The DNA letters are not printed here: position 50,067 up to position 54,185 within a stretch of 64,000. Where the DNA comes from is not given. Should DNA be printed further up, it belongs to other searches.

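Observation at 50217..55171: Sensor with a periplasmic two-component-regulator propeller + Y_Y_Y module wired to a C-terminal Ser/Thr kinase via GAF and a Cys4 motif, coupled to a glycosyltransferase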

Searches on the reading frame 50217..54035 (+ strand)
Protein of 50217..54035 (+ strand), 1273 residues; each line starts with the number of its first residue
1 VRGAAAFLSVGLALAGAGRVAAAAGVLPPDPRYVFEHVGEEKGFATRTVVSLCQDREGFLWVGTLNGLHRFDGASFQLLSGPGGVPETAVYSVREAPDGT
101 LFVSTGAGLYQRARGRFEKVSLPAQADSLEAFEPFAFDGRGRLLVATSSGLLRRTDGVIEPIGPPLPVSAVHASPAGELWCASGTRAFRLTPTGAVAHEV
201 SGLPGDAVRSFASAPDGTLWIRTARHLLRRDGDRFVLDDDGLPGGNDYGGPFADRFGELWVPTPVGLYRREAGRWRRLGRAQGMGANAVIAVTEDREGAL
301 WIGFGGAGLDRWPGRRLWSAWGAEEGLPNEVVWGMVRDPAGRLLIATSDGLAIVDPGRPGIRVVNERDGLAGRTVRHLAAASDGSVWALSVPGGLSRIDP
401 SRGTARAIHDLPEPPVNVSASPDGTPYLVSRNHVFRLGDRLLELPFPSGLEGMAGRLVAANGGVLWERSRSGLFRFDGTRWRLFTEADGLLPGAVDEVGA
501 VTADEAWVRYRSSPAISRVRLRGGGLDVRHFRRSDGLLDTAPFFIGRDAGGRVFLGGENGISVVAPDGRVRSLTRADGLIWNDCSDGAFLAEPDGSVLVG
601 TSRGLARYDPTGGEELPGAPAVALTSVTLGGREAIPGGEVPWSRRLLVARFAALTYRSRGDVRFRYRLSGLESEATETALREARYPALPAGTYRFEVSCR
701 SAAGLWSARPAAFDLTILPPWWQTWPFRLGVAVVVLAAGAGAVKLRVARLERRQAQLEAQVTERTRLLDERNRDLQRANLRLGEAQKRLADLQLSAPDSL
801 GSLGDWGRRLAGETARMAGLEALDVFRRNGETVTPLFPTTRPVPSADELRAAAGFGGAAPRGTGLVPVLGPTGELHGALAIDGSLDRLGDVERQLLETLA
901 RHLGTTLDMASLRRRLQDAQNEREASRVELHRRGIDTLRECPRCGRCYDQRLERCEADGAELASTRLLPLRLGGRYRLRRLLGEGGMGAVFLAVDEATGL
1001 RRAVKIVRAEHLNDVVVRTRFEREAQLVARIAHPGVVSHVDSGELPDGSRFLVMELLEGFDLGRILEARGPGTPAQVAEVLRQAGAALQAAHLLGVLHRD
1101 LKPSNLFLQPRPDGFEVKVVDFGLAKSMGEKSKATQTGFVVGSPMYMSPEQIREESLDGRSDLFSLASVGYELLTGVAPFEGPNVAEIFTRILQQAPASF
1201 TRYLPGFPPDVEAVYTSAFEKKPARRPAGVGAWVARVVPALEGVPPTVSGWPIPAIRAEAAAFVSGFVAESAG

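Call 7: search_protein_families(library=pfam, proteins=[window:50217-54035:+], max_evalue=0.1)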
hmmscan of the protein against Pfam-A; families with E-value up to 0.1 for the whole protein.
window:50217-54035:+ (1273 aa): 6 families
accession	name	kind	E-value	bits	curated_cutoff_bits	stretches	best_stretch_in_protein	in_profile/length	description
PF00069.31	Pkinase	-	1.1e-41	143.4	31.7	1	976-1199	1-216/263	Protein kinase domain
PF07494.17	Reg_prop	-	4.6e-23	78.8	20.4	1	46-65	4-23/24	Two component regulator propeller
PF07714.23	PK_Tyr_Ser-Thr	-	1.3e-22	80.8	23.1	1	978-1227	3-249/258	Protein tyrosine and serine/threonine kinase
PF07495.19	Y_Y_Y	-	2.5e-09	37.3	26.6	1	656-718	2-65/65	Y_Y_Y domain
PF06293.20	Kdo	-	2.1e-05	24.5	21.3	1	1049-1127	91-171/207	Lipopolysaccharide kinase (Kdo/WaaP) family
PF13185.12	GAF_2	-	0.0011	19.6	28.6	1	846-908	74-136/136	GAF domain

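Call 8: search_protein_families(library=ncbifam, proteins=[window:50217-54035:+], max_evalue=0.1)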
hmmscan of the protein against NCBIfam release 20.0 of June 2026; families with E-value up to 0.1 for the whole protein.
window:50217-54035:+ (1273 aa): 18 families
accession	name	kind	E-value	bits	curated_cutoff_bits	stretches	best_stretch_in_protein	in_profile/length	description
NF033483.0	PknB_PASTA_kin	equivalog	5.3e-74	250.2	450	1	971-1241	4-269/563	Stk1 family PASTA domain-containing Ser/Thr kinase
NF052427.1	StpK7MSMEG_1200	equivalog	9.8e-47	159.7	900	1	974-1228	7-256/601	serine/threonine protein kinase StpK7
TIGR03903.1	TOMM_kin_cyc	equivalog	5.1e-43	147.2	705.75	1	998-1231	2-238/1267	TOMM system kinase/cyclase fusion protein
NF047741.1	antiphage_MADS6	equivalog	4.4e-35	121.3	460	2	971-1083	492-599/612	methylation-associated defense system protein kinase MAD6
NF053615.1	SerThrKinAfsKStmc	equivalog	1.5e-31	109.9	1300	1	969-1229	9-257/809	protein serine/threonine kinase AfsK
NF009651.0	PRK13184.1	equivalog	1.2e-23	83.1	839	1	975-1245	3-295/932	serine/threonine-protein kinase PknD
NF038150.1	lanthi_synth_IV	equivalog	1.6e-22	79.7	650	1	969-1185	184-401/851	class IV lanthionine synthetase LanL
NF033442.0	BREX_PglW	equivalog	1.1e-18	66.4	990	2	972-1133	510-668/1391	BREX system serine/threonine kinase PglW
NF038151.1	lanthi_synth_III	equivalog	1.1e-12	47.2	575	1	975-1181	221-430/833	class III lanthionine synthetase LanKC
NF043056.1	T4SS_LegK1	equivalog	1.8e-11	43.3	550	1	994-1169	98-279/516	Dot/Icm T4SS effector kinase LegK1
TIGR03724.2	arch_bud32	equivalog_domain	2.6e-09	36.9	125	1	1001-1131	20-137/193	KEOPS complex kinase/ATPase Bud32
NF011463.0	PRK14879.1-4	equivalog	4.8e-08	32.7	188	1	1002-1127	46-162/237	Kae1-associated kinase Bud32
NF007174.0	PRK09605.1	equivalog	5e-07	28.6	447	1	1001-1129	363-477/535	bifunctional N(6)-L-threonylcarbamoyladenine synthase/serine/threonine protein kinase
NF058632.1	SerThrKinPrkT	equivalog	9.3e-07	28.2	280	1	975-1129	22-169/322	serine/threonine protein kinase PrkT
NF045728.1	glycosyl_F510_1955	equivalog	3.8e-05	23.1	175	0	332-370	7-45/246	F510_1955 family glycosylhydrolase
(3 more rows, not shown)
